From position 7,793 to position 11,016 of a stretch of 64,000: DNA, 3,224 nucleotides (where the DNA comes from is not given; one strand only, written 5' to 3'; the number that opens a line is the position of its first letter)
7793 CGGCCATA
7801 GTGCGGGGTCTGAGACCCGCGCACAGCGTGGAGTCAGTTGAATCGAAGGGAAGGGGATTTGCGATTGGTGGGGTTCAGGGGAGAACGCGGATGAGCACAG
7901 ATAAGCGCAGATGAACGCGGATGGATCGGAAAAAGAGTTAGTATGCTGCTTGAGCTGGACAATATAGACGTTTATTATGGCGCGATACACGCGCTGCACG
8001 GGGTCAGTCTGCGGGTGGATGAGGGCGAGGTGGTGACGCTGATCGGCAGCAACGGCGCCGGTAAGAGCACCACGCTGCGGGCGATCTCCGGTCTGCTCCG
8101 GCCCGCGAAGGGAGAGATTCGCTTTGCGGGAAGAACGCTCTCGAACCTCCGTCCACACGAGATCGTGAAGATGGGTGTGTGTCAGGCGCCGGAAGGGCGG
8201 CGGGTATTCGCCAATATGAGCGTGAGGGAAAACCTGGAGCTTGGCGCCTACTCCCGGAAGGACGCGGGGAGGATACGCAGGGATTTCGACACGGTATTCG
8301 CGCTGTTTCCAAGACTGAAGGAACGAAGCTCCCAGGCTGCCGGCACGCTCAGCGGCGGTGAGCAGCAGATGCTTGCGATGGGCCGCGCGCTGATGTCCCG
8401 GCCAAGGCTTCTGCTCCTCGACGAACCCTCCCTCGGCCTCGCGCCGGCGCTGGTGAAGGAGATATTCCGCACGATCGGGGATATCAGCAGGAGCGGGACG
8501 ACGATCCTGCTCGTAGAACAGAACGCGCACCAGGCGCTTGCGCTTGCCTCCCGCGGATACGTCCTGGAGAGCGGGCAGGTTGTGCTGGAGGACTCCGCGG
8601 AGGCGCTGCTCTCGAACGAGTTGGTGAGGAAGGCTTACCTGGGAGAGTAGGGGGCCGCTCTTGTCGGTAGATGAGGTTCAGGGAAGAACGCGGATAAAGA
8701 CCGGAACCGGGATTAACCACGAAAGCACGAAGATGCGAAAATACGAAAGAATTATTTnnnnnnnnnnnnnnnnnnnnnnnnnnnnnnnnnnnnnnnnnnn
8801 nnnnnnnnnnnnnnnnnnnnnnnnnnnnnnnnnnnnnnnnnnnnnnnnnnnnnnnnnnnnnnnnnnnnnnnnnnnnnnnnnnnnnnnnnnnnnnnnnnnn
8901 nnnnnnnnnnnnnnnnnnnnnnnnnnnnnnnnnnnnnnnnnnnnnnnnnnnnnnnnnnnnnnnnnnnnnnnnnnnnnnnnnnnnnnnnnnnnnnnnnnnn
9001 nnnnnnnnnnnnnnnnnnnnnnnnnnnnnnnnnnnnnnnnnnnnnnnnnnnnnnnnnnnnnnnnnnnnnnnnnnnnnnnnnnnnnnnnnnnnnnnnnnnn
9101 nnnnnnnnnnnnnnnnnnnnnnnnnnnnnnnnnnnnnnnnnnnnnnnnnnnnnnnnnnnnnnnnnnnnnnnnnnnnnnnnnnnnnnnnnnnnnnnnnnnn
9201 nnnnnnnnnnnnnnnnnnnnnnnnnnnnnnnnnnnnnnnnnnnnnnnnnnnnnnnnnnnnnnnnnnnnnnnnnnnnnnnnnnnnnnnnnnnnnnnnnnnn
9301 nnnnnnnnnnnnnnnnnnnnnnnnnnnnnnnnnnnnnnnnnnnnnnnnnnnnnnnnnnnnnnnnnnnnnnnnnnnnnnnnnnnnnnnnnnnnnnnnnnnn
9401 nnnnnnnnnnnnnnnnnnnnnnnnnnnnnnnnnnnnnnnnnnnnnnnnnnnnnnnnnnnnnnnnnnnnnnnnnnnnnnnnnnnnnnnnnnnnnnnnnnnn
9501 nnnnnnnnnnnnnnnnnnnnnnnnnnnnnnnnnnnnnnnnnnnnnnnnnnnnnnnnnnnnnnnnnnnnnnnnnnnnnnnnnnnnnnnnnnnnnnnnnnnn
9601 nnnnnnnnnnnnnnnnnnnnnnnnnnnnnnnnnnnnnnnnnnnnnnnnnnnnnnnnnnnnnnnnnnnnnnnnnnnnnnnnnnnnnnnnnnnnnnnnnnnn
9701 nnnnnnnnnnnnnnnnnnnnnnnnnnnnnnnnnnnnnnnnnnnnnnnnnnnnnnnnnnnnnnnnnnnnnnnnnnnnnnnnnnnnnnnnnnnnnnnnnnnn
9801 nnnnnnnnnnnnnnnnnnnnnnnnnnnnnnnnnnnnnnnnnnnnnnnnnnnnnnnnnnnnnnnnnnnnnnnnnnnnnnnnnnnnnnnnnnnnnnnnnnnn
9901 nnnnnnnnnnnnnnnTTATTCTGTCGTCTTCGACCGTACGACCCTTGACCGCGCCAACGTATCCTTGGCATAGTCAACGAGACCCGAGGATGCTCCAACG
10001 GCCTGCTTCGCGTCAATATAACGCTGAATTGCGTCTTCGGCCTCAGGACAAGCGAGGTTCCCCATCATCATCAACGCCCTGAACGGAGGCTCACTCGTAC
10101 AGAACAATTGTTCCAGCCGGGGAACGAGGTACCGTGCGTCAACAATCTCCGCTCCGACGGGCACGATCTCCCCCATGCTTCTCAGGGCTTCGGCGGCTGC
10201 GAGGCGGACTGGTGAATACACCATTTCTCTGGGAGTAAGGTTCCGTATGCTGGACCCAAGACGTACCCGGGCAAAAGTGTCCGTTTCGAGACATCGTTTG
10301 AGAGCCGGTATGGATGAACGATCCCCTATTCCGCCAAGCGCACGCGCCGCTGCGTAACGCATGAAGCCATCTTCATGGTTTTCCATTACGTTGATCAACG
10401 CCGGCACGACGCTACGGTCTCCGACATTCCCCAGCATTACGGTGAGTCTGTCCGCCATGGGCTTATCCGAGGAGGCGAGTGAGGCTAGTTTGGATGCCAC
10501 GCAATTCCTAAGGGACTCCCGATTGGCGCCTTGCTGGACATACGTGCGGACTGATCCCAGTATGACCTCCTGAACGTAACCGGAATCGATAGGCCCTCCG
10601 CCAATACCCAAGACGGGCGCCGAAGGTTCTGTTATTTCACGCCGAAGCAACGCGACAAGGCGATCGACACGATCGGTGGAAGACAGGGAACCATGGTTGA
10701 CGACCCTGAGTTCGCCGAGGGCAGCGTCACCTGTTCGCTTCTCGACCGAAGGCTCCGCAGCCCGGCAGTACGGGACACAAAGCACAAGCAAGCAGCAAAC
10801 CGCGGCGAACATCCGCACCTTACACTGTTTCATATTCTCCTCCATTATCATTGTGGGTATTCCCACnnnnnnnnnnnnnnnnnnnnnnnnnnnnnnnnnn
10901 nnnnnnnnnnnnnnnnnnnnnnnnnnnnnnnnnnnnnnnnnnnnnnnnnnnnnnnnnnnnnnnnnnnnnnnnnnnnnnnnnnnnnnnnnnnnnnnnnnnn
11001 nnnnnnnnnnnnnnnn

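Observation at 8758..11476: REP-bracketed island: HExxH fragment followed by two exported HEAT-repeat proteins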

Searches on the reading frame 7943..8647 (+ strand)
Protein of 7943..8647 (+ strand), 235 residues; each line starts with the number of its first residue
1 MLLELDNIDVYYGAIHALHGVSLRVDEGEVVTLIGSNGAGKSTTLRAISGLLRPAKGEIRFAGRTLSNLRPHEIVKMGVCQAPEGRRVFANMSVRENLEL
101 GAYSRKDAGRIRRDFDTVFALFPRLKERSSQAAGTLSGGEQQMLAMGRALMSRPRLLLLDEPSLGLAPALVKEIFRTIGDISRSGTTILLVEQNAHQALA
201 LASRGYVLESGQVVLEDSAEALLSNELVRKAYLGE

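Call 7: search_protein_families(library=pfam, proteins=[window:7943-8647:+], max_evalue=0.1)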
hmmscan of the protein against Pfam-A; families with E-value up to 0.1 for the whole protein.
window:7943-8647:+ (235 aa): 15 families
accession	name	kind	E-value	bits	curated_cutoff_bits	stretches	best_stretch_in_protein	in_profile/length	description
PF00005.33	ABC_tran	-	1.2e-30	107.3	25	1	18-163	1-136/137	ABC transporter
PF13304.12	AAA_21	-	6.3e-12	46.6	27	2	133-190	235-295/304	AAA domain, putative AbiEii toxin, Type IV TA system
PF13555.12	AAA_29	-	1e-06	28.8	27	1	17-61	11-54/61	P-loop containing region of AAA domain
PF13514.12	AAA_27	-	0.00051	20.1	22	1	20-52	18-50/206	AAA domain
PF04310.18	MukB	-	0.00097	19.4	23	1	29-64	27-62/226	MukB N-terminal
PF13401.12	AAA_22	-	0.0024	18.6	27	1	29-191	6-121/130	AAA domain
PF13175.12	AAA_15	-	0.003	17.7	32.1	1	25-55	21-50/374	AAA ATPase domain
PF25199.1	nSTAND_NTPase5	-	0.0079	16.5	34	1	26-52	39-65/145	Novel STAND NTPase 5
PF12399.14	BCA_ABC_TP_C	-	0.0091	16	25.5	1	215-235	4-24/27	Branched-chain amino acid ATP-binding cassette transporter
PF13604.12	AAA_30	-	0.01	16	27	1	28-62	18-52/191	AAA domain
PF02463.25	SMC_N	-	0.012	15.5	40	0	29-52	25-48/220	RecF/RecN/SMC N terminal domain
PF13191.12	AAA_16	-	0.013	16.5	32.6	1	24-65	18-60/167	AAA ATPase domain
PF13476.12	AAA_23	-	0.034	15.2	27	1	30-51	21-42/201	AAA domain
PF03193.22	RsgA_GTPase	-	0.069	13.4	30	0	28-60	106-138/174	RsgA GTPase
PF20703.3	nSTAND1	-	0.071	13.2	27.1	1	8-56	13-59/379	Novel STAND NTPase 1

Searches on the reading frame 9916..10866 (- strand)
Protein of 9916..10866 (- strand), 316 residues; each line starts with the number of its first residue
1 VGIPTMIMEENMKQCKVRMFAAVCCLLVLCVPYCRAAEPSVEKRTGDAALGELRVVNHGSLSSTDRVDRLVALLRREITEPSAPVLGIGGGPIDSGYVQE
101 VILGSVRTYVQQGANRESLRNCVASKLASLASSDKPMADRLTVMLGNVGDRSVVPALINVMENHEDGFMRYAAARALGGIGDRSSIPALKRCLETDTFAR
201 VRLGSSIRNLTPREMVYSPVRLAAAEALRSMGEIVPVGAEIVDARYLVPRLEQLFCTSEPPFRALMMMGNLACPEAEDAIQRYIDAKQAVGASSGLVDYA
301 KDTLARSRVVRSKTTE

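Call 7: search_protein_families(library=pfam, proteins=[window:9919-10866:-], max_evalue=0.1)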
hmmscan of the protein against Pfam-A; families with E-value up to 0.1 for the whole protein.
window:9919-10866:- (316 aa): 4 families
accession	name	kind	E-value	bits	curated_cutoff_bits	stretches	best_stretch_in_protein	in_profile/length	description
PF13646.12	HEAT_2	-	5e-15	56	27.7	1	130-203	8-81/88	HEAT repeats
PF03130.22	HEAT_PBS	-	1.6e-13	50.1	20.9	1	170-194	2-26/27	PBS lyase HEAT-like repeat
PF02985.28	HEAT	-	9.5e-06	25.9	23.5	0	153-181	1-28/31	HEAT repeat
PF13513.12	HEAT_EZ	-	0.0011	19.9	27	0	153-178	29-53/55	HEAT-like repeat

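Call 11: search_protein_families(library=ncbifam, proteins=[window:9919-10866:-], max_evalue=0.1)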
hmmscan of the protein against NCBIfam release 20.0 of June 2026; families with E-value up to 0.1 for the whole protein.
window:9919-10866:- (316 aa): 5 families
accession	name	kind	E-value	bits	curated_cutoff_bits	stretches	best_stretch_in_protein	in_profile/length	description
NF058502.1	phyc_lyase_CpcE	equivalog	9.3e-08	31.9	330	1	144-217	65-137/260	C-phycocyanin alpha-cysteine-84 phycocyanobilin lyase subunit CpcE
NF045915.1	PhycobilmeDegNblB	equivalog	1.4e-05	24.8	300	2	145-206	123-184/214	phycobilisome degradation protein NblB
NF058505.1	phyc_lyase_CpeY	equivalog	0.00015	20.5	600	1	146-198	330-384/419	C-phycoerythrin alpha-cysteine-82 phycoerythrobilin lyase CpeY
TIGR02270.1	TIGR02270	subfamily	0.00057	19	206.8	1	130-202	218-287/410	TIGR02270 family protein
NF058515.1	phyc_lyase_CpcF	equivalog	0.046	13.3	220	0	148-203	57-110/200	C-phycocyanin alpha-cysteine-84 phycocyanobilin lyase subunit CpcF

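Call 12: find_encoding_contigs(protein=window:9916-10866:-, flank=10000, max_places=6)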
Protein window:9916-10866:- (316 aa): no gene with exactly this product is on record in the collection.

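Call 13: find_encoding_contigs(protein=window:9916-10833:-, flank=10000, max_places=6)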
Protein window:9916-10833:- (305 aa): no gene with exactly this product is on record in the collection.

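Call 42: find_homologous_proteins(query=window:9919-10833:-, max_evalue=1e-10)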
Query window:9919-10833:- (305 aa): 7 proteins with E <= 1e-10 among 8000 candidates.
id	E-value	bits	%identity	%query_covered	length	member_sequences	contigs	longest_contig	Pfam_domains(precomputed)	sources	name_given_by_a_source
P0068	1.7e-193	659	100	100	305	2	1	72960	PF03130.23,PF13646.13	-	-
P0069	1.4e-104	367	60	92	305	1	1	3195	PF03130.23,PF13646.13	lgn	-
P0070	1.1e-81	292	51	97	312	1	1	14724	PF03130.23,PF13646.13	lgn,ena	-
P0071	2.2e-75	272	49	95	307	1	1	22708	PF13646.13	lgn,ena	-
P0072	2.0e-56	209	44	78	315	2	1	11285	PF03130.23,PF13646.13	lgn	-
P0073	3.6e-46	176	39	98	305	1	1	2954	PF03130.23,PF13646.13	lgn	-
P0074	8.0e-11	60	49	13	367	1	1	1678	PF21581.4,PF12717.14,PF00514.30,PF02985.29,PF03130.23,PF13513.13,PF01602.27,PF13646.13,PF23227.2,PF25767.2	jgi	jgi:HEAT repeat protein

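Call 43: find_encoding_contigs(protein=P0071, flank=8000, max_places=3)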
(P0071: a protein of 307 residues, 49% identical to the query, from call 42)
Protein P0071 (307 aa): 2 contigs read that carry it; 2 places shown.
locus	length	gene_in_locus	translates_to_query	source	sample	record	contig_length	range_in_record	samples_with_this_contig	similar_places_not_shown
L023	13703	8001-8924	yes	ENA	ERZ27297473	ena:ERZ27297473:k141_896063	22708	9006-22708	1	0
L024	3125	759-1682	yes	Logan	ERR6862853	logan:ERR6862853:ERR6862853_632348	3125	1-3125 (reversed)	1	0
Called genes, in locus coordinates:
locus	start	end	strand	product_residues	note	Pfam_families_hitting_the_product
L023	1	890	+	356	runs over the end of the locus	PF03462:PCRF, PF00472:RF-1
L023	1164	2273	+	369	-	PF01408:GFO_IDH_MocA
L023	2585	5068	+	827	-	PF01074:Glyco_hydro_38N, PF09261:Alpha-mann_mid, PF17677:Glyco_hydro38C2 (faint), PF07748:Glyco_hydro_38C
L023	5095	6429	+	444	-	-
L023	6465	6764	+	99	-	PF07833:Cu_amine_oxidN1 (weak)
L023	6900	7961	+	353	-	PF13646:HEAT_2 (faint)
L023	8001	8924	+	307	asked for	PF13646:HEAT_2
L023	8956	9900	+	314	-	PF13646:HEAT_2 (weak), PF03130:HEAT_PBS (faint)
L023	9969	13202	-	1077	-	-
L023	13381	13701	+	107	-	?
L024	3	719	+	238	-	?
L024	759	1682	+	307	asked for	PF13646:HEAT_2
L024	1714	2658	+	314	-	PF13646:HEAT_2 (weak), PF03130:HEAT_PBS (faint)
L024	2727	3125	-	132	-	?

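Call 44: find_encoding_contigs(protein=P0072, flank=8000, max_places=3)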
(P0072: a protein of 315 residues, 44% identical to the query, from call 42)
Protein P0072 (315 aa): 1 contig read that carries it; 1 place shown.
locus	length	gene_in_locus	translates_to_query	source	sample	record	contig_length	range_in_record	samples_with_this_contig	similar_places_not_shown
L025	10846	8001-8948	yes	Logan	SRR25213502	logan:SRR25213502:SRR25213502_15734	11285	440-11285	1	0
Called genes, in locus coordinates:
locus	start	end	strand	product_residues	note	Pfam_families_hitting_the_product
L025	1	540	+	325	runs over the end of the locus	?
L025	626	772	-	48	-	-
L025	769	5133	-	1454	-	PF01869:BcrAD_BadFG, PF09989:DUF2229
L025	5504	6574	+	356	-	PF09976:TPR_21 (faint), PF13424:TPR_12 (faint), PF07719:TPR_2 (faint), PF13174:TPR_6 (faint), PF13176:TPR_7 (faint), PF13428:TPR_14 (faint), PF13525:YfiO (faint), PF00515:TPR_1 (faint), +3 more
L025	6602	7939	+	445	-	-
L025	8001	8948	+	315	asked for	PF03130:HEAT_PBS (faint), PF13646:HEAT_2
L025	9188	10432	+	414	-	PF01408:GFO_IDH_MocA, PF02894:GFO_IDH_MocA_C, PF22725:GFO_IDH_MocA_C3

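Call 64: find_encoding_contigs(protein=P0073, flank=5000, max_places=3)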
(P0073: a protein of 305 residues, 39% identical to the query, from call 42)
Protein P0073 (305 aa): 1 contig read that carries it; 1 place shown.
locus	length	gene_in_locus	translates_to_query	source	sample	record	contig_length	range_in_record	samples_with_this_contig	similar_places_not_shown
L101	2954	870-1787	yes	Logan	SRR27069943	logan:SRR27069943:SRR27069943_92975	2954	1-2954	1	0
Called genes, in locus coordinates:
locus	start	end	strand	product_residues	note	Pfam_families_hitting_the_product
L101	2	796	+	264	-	?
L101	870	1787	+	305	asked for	PF13646:HEAT_2 (weak), PF03130:HEAT_PBS (faint)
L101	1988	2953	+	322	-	?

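Call 66: search_protein_families(library=pfam, proteins=[L101:2-793:+, L023:5095-6426:+, L023:6900-7958:+], max_evalue=1)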
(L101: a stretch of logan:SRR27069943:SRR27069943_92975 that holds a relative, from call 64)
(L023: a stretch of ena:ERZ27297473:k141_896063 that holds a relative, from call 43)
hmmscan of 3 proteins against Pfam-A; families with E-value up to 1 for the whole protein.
L101:2-793:+ (264 aa): 2 families
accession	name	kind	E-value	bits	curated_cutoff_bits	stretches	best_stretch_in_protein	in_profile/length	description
PF06452.16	CBM9_1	-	8.7e-13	49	23.4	1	1-146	44-181/185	Carbohydrate family 9 binding domain-like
PF11297.13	DUF3098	-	0.12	12.4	25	0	230-245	40-55/67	Protein of unknown function (DUF3098)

L023:5095-6426:+ (444 aa): 4 families
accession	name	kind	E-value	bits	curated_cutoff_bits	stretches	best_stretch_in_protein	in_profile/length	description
PF13646.12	HEAT_2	-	0.0013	19.4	27.7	1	274-306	39-71/88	HEAT repeats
PF23121.1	SPOC_AIPP2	-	0.01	16.5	28.1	1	390-437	84-131/131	AIPP2, SPOC-like domain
PF13710.12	ACT_5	-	0.014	15.6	27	0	190-215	35-59/62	ACT domain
PF03130.22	HEAT_PBS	-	0.37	12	20.9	0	284-304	3-23/27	PBS lyase HEAT-like repeat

L023:6900-7958:+ (353 aa): 1 family
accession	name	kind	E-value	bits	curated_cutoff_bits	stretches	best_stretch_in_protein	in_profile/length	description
PF13646.12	HEAT_2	-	2.5e-08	34.5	27.7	1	254-323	8-76/88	HEAT repeats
